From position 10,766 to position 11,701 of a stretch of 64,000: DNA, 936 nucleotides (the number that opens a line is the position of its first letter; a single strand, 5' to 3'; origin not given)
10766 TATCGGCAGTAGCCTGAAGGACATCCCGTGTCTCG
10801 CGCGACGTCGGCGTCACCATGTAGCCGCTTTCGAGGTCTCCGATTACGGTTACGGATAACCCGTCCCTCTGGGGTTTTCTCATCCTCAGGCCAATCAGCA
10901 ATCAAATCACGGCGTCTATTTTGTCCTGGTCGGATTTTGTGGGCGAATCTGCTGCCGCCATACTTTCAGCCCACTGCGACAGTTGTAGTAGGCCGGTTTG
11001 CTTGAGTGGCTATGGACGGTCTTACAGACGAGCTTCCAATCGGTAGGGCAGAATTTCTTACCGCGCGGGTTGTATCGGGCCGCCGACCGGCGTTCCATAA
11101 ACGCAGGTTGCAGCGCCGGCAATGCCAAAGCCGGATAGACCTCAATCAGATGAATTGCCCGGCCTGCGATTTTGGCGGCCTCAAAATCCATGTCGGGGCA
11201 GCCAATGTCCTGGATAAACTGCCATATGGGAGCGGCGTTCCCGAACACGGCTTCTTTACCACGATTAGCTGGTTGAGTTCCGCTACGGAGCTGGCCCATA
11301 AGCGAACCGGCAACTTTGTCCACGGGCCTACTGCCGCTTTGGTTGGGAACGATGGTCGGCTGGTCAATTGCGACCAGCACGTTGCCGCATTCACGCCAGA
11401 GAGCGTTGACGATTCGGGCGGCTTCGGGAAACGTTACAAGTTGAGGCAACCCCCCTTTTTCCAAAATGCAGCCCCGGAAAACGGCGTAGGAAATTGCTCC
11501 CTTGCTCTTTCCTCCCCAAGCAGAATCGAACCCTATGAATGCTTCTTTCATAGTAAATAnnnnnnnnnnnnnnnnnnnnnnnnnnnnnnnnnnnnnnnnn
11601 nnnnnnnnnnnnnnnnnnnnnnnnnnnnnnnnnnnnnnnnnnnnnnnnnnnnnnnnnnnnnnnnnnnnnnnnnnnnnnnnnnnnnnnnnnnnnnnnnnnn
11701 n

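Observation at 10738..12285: Low-GC two-gene cassette (PD-(D/E)xK-like plus DUF429-like RNase H-fold) inserted directly downstream of tRNA-Val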

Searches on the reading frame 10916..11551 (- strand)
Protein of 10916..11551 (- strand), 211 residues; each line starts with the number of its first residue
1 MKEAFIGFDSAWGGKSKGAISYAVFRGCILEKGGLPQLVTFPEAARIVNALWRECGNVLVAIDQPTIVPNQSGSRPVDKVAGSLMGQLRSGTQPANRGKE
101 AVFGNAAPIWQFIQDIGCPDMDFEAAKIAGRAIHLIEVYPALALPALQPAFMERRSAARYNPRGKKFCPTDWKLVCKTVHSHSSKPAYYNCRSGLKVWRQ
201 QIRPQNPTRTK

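Call 5: search_protein_families(library=pfam, proteins=[window:10916-11551:-], max_evalue=1)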
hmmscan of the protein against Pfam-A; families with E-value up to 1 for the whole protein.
window:10916-11551:- (211 aa): 1 family
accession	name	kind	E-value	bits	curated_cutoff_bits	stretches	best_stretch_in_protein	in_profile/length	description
PF04250.19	DUF429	-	3e-07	30.8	23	1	48-153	27-147/214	Protein of unknown function (DUF429)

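Call 6: search_protein_families(library=padloc, proteins=[window:10916-11551:-], max_evalue=1)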
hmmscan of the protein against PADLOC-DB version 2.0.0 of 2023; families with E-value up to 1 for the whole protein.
window:10916-11551:- (211 aa): 2 families
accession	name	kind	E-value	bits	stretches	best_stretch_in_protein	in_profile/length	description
PDLC05020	PDC-S44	-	4.6e-60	201.4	1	3-203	6-208/277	-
PDLC05019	PDC-S44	-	5.2e-15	53.4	1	4-143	8-143/259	-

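Call 7: search_protein_families(library=ncbifam, proteins=[window:10916-11551:-], max_evalue=1)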
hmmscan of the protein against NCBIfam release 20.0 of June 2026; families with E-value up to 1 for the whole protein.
window:10916-11551:- (211 aa): 0 families

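Call 21: find_homologous_proteins(query=window:10916-11551:-)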
Query window:10916-11551:- (211 aa): 599 proteins with E <= 0.001 among 725 candidates; the best 120 are listed.
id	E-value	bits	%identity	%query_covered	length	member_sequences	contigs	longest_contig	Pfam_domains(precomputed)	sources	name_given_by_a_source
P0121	8.6e-112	390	93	88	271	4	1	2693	PF04250.20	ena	-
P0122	1.0e-100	354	79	100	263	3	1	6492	PF04250.20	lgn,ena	-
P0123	1.2e-96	341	84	88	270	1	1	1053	PF04250.20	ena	-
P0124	8.1e-75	269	61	100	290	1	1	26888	PF04250.20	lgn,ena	-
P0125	1.6e-69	252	64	85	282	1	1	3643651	PF04250.20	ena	-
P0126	9.3e-68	246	65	85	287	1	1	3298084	PF04250.20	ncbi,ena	-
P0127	3.8e-66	241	56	99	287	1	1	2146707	PF04250.20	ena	-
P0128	9.4e-65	236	62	86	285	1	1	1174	PF04250.20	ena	-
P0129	1.5e-64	236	62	85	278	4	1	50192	PF04250.20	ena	-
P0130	1.7e-64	236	62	85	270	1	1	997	PF04250.20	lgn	-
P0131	2.5e-64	235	62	85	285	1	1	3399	PF04250.20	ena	-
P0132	1.9e-63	232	56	94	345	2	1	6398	PF04250.20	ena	-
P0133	3.6e-63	231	61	85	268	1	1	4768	PF04250.20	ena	-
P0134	5.0e-63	231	53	100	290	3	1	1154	PF04250.20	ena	-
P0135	6.8e-63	230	59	88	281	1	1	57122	PF04250.20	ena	-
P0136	4.0e-62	228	61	85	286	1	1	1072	PF04250.20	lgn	-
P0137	5.1e-62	227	54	100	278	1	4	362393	PF04250.20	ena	-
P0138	5.6e-62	227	54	100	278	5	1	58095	PF04250.20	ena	-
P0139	1.1e-61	226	54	100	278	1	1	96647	PF04250.20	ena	-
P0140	1.1e-61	226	54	100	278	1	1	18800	PF04250.20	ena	-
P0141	1.5e-61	226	59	85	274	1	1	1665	PF04250.20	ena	-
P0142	9.0e-61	223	60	85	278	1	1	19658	PF04250.20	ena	-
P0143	8.2e-60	220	52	100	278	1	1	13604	PF04250.20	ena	-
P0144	1.8e-59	219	54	95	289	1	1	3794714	PF04250.20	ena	-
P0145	3.9e-59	218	53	100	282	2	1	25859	PF04250.20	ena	-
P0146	5.6e-59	218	59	86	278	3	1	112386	PF04250.20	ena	-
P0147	8.2e-59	217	60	85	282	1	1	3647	PF04250.20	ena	-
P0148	1.3e-58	216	60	85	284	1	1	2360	PF04250.20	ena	-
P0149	1.4e-57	213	63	80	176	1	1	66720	PF04250.20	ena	-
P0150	2.0e-57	212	57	87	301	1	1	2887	PF04250.20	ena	-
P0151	3.8e-57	212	58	87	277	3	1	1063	PF04250.20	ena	-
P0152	4.2e-57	211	54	96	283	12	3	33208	PF04250.20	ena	-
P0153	1.1e-56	210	59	85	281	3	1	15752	PF04250.20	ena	-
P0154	1.2e-56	210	57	86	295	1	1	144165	PF04250.20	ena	-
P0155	1.1e-55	207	51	100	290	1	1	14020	PF04250.20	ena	-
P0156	2.8e-55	205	58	85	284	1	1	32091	PF04250.20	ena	-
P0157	2.9e-55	205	50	100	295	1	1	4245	PF04250.20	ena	-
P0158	3.4e-55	205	55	85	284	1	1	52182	PF04250.20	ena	-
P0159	4.2e-55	205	56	87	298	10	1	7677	PF04250.20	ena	-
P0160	7.7e-55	204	55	85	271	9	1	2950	PF04250.20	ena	-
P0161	8.2e-55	204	60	80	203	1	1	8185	PF04250.20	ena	-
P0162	1.1e-54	204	56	85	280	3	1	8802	PF04250.20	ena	-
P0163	2.4e-54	202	56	84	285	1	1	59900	PF04250.20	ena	-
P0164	3.6e-54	202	55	87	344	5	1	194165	PF04250.20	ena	-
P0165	3.9e-54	202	55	85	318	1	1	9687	PF04250.20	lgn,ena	-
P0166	1.5e-53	200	56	87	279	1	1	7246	PF04250.20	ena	-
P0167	1.8e-53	199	56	85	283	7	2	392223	PF04250.20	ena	-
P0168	3.4e-53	199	49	100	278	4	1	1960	PF04250.20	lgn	-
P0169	3.8e-53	198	56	88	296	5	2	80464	PF04250.20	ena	-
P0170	1.7e-52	196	55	88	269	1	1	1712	PF04250.20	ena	-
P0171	2.3e-52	196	56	85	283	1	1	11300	PF04250.20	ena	-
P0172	2.8e-52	196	55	88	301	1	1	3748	PF04250.20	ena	-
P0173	3.8e-52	195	55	85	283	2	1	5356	PF04250.20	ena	-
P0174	1.1e-51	194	55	87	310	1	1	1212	PF04250.20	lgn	-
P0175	1.1e-51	194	54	88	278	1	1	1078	PF04250.20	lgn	-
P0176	1.4e-51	193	54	84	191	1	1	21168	PF04250.20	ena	-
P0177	1.5e-51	193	52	87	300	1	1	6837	PF04250.20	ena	-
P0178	7.7e-51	191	54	88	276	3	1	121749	PF04250.20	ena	-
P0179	1.1e-50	190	49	100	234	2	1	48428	PF04250.20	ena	-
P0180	1.9e-50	190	54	85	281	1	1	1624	PF04250.20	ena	-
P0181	5.6e-50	188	53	87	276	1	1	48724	PF04250.20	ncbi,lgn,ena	-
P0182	1.9e-49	186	55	85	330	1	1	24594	PF04250.20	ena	-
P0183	7.7e-49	184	53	88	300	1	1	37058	PF04250.20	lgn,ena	-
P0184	1.2e-48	184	51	87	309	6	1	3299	PF04250.20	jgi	-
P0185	1.7e-48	183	51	85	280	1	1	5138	PF04250.20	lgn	-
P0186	1.8e-48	183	48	99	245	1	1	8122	PF04250.20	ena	-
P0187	1.9e-48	183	48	100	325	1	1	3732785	PF04250.20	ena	-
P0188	1.9e-48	183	51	88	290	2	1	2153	PF04250.20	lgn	-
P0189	2.3e-48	183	51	88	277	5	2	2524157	PF04250.20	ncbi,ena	-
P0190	2.6e-48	183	49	88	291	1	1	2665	PF04250.20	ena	-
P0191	7.8e-48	181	51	88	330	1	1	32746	PF04250.20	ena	-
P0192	1.4e-47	180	51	88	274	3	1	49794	PF04250.20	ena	-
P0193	2.1e-47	180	51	85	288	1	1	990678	PF04250.20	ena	-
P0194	1.6e-46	177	51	85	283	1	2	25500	PF04250.20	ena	-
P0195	2.6e-46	176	50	87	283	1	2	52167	PF04250.20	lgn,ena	-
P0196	3.1e-46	176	50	88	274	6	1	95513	PF04250.20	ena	-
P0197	4.3e-46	175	51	86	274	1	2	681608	PF04250.20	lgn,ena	-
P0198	5.9e-46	175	47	100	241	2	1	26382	PF04250.20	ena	-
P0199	6.5e-46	175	49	88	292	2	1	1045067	PF04250.20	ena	-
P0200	1.0e-45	174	49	87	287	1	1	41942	PF04250.20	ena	-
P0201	1.3e-45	174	53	88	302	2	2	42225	PF04250.20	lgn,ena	-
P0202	2.6e-45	173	50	85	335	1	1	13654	PF04250.20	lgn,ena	-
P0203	2.6e-44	170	52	82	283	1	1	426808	PF04250.20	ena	-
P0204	2.8e-44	169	48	85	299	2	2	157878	PF04250.20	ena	-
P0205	3.3e-44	169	48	86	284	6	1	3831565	PF04250.20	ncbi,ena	-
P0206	3.3e-44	169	49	86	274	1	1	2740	PF04250.20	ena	-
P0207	3.4e-44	169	50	86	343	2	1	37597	PF04250.20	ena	-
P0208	4.5e-44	169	50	82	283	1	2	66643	PF04250.20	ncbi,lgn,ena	-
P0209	5.9e-44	168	51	87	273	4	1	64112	PF04250.20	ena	-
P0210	6.1e-44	168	51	87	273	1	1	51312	PF04250.20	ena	-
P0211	6.6e-44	168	52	88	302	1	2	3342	PF04250.20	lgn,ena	-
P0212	6.6e-44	168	48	84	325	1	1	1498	PF04250.20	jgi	jgi:predicted RNase H-like nuclease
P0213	1.3e-43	167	48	87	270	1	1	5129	PF04250.20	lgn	-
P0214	2.2e-43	167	49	85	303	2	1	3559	PF04250.20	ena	-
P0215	2.7e-43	166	48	86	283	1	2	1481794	PF04250.20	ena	-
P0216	2.7e-43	166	50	85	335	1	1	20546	PF04250.20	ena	-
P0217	2.9e-43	166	44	100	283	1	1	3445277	PF04250.20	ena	-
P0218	2.9e-43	166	48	84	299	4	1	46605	PF04250.20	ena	-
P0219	3.1e-43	166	44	100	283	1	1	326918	PF04250.20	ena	-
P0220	3.6e-43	166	50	85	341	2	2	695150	PF04250.20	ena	-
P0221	3.6e-43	166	48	85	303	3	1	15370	PF04250.20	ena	-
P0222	6.4e-43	165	51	84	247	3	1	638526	PF04250.20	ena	-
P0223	9.2e-43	165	51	82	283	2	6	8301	PF04250.20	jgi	-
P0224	1.0e-42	164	50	87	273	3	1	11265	PF04250.20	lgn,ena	-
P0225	1.0e-42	164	49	85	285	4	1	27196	PF04250.20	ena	-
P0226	1.3e-42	164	50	85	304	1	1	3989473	PF04250.20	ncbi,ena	-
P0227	1.5e-42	164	47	87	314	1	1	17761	PF04250.20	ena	-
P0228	2.1e-42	163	50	87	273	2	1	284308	PF04250.20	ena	-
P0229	2.3e-42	163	50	87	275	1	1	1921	PF04250.20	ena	-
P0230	3.5e-42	163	49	82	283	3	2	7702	PF04250.20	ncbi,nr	ncbi:MAG: DUF429 domain-containing protein [Chloroflexota bacterium]|nr:DUF429 domain-containing pro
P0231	4.3e-42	162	48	88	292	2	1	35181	PF04250.20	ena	-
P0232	6.1e-42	162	52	77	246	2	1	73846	PF04250.20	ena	-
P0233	1.1e-41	161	48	86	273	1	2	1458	PF04250.20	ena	-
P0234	1.5e-41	161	50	85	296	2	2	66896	PF04250.20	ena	-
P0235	1.9e-41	160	44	96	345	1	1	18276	PF04250.20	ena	-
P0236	2.7e-41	160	47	87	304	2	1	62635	PF04250.20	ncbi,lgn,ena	-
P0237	5.5e-41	159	49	84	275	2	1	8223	PF04250.20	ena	-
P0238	6.6e-41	158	44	87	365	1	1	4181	PF04250.20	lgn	-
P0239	8.2e-41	158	47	88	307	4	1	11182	PF04250.20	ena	-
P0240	1.4e-40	157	55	69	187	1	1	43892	PF04250.20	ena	-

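Call 28: find_related_loci(query=A3, collection=metagenome_contigs, flank=5000)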
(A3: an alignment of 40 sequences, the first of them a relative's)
Query A3 (271 aa) in metagenome_contigs; peptide patterns used: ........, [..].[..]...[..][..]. (x = any residue, [..] = any of these).
389 stretches matched a pattern; 144 encode a relative of the query (tblastn E <= 1e-3); the best 80 are kept; 80 distinct loci.
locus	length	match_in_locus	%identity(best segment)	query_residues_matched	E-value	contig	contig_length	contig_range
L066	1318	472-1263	51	1-266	3e-88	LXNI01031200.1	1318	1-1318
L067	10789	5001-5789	53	1-266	2e-79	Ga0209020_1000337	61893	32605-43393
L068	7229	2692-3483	49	1-266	1e-76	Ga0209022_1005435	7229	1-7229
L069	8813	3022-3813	49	1-266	1e-76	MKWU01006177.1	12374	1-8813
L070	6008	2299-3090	49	1-266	1e-76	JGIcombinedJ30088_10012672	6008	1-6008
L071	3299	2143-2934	49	1-266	4e-77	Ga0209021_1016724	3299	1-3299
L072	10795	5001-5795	46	1-266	2e-68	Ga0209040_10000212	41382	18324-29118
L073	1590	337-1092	46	5-258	1e-69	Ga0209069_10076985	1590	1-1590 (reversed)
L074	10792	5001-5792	44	3-266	2e-66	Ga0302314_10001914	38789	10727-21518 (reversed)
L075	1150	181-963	43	5-266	2e-70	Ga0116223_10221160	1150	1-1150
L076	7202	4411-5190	43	6-266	4e-64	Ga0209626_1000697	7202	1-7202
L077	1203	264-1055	44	6-266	2e-67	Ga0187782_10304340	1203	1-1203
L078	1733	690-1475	44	3-266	2e-65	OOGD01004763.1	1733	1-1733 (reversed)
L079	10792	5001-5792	45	5-268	3e-63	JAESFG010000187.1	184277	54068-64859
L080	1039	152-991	41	1-269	1e-67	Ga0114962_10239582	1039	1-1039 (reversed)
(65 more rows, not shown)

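Call 38: search_solved_structures(query=A3, max_evalue=1)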
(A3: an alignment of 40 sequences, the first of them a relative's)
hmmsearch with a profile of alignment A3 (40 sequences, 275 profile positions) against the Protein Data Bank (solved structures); distinct sequences matched with E-value up to 1: 1.
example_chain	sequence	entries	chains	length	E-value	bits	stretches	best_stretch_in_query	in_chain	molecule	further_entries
5doo_A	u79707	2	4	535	0.94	12.1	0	19-119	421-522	protein lysine methyltransferase 2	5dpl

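Call 57: predict_structure(alignment_id=A3)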
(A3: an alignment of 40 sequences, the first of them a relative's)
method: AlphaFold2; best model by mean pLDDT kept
length: 271 residues; sequences in the alignment: 40
mean_pLDDT: 92.5   pTM: 0.93
mean pLDDT of the five models: 92.5, 91.5, 91.3, 90.8, 90.6
residues with pLDDT >= 90: 202; 70-90: 66; 50-70: 3; < 50: 0
segments of 3 or more residues with pLDDT < 50: none
pLDDT, mean of each block of 10 residues (from residue 1): 95 87 96 97 97 96 80 83 96 82 85 89 86 93 96 97 96 98 97 98 96 98 87 91 92 96 94 72
secondary structure, 60 per line:
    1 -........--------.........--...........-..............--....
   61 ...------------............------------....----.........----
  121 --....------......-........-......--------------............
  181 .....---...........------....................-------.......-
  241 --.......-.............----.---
elements in order: E2-9 E18-26 E29-39 H41-54 E57-63 H76-87 H100-103 H108-116 H123-126 E133-138 H140-147 H149-154 H169-185 H189-199 H206-225 E233-239 E243-249 H251-263

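Call 68: search_dna_similar(query=P0121, collection=plasmids, mode=protein, max_evalue=0.001, max_rows=15)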
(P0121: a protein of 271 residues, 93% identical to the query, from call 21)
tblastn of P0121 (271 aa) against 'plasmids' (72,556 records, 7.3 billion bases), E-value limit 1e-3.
Records with a match: 5; places in all: 5; records where one place covers at least 80% of the query: 2.
Best place of each record, by identity: <60% 5.
By first word of the organism name: Sinorhizobium 3; Rhizobium 1; Bradyrhizobium 1.
By predicted mobility (MOB-suite, as given by PLSDB): non-mobilizable 4; conjugative 1.
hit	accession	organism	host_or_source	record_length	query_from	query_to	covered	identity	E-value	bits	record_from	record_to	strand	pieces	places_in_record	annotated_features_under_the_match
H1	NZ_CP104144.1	Rhizobium sullae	Sulla coronaria,cell culture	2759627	4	266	97%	41.8%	3e-48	178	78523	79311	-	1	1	record has no annotation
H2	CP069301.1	Bradyrhizobium sp. PSBB068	monoisolate,Minnesota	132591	1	221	82%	38.4%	3e-31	129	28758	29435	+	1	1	DUF429 domain-containing protein | DUF3320 domain-containing protein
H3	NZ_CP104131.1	Sinorhizobium sp. K101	Phaseolus vulgaris,cell ...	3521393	126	269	53%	42.8%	3e-19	94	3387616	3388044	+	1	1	none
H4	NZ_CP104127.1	Sinorhizobium sp. M103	Phaseolus vulgaris,cell ...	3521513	126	269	53%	42.8%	3e-19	94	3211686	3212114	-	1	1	none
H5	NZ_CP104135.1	Sinorhizobium sp. C101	Phaseolus vulgaris,cell ...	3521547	126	269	53%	42.8%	3e-19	94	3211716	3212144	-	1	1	none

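Call 69: search_dna_similar(query=P0121, collection=phages, mode=protein, max_evalue=0.001, max_rows=15)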
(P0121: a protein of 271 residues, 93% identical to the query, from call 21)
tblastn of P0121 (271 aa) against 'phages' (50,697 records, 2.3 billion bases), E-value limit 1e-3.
No match.

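Call 74: search_protein_families(library=phrogs, proteins=[P0121], max_evalue=0.01)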
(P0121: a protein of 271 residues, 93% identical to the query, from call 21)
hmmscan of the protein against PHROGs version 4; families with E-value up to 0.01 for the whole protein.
P0121 (271 aa): 0 families

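Call 83: find_encoding_contigs(protein=P0124, flank=5000, max_places=2)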
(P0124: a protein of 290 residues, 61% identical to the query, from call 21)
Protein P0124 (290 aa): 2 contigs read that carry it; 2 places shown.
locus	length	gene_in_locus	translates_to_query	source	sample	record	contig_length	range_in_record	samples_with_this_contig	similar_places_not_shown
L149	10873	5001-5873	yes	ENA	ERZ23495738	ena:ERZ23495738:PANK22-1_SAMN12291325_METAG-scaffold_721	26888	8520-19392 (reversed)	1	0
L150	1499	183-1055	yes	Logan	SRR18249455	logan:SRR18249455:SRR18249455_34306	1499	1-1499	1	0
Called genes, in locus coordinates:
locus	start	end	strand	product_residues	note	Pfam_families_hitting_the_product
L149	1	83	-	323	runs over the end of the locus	PF00294:PfkB, PF08543:Phos_pyr_kin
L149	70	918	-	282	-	PF01555:N6_N4_Mtase, PF01844:HNH (weak)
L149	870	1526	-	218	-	PF01555:N6_N4_Mtase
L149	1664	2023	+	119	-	-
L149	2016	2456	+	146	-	-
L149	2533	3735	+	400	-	PF02515:CoA_transf_3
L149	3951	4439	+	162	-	PF01243:PNPOx_N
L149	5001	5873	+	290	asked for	PF04250:DUF429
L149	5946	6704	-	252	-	PF00561:Abhydrolase_1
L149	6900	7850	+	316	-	PF09754:PAC2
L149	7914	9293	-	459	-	PF01979:Amidohydro_1, PF07969:Amidohydro_3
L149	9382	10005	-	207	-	PF00881:Nitroreductase, PF14512:TM1586_NiRdase (faint)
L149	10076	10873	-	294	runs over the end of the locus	PF00892:EamA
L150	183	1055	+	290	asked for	PF04250:DUF429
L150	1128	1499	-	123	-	?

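Call 84: find_encoding_contigs(protein=P0126, flank=5000, max_places=2)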
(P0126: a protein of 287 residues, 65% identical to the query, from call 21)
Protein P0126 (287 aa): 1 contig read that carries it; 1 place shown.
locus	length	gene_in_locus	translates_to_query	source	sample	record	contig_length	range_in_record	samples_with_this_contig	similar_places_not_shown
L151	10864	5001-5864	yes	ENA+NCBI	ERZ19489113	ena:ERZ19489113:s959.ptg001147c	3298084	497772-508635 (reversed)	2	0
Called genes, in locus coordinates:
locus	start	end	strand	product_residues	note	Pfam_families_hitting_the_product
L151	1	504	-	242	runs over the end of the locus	PF05685:Uma2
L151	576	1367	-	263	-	PF05685:Uma2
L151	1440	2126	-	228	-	PF05685:Uma2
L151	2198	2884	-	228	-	PF05685:Uma2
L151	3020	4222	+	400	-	PF02515:CoA_transf_3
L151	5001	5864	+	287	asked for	PF04250:DUF429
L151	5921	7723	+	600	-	PF01019:G_glu_transpept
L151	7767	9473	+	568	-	PF00496:SBP_bac_5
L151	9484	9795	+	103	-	-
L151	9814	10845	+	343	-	PF09754:PAC2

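Call 85: find_encoding_contigs(protein=P0122, flank=5000, max_places=2)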
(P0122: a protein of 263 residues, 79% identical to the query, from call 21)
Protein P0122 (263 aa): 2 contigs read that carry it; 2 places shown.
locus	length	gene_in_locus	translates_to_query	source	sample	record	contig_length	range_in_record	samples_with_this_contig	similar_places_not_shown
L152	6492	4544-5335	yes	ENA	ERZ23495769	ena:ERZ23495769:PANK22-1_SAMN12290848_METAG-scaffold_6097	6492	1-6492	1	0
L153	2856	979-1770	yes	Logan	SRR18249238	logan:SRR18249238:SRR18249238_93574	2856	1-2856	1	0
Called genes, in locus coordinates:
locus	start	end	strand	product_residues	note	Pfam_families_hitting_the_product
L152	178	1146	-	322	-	PF00294:PfkB, PF08543:Phos_pyr_kin (weak)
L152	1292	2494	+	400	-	PF02515:CoA_transf_3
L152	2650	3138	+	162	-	PF01243:PNPOx_N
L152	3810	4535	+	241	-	-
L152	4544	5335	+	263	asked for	PF04250:DUF429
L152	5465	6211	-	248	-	PF00561:Abhydrolase_1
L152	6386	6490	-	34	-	?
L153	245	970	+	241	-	-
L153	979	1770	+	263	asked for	PF04250:DUF429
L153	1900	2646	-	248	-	PF00561:Abhydrolase_1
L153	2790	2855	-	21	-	?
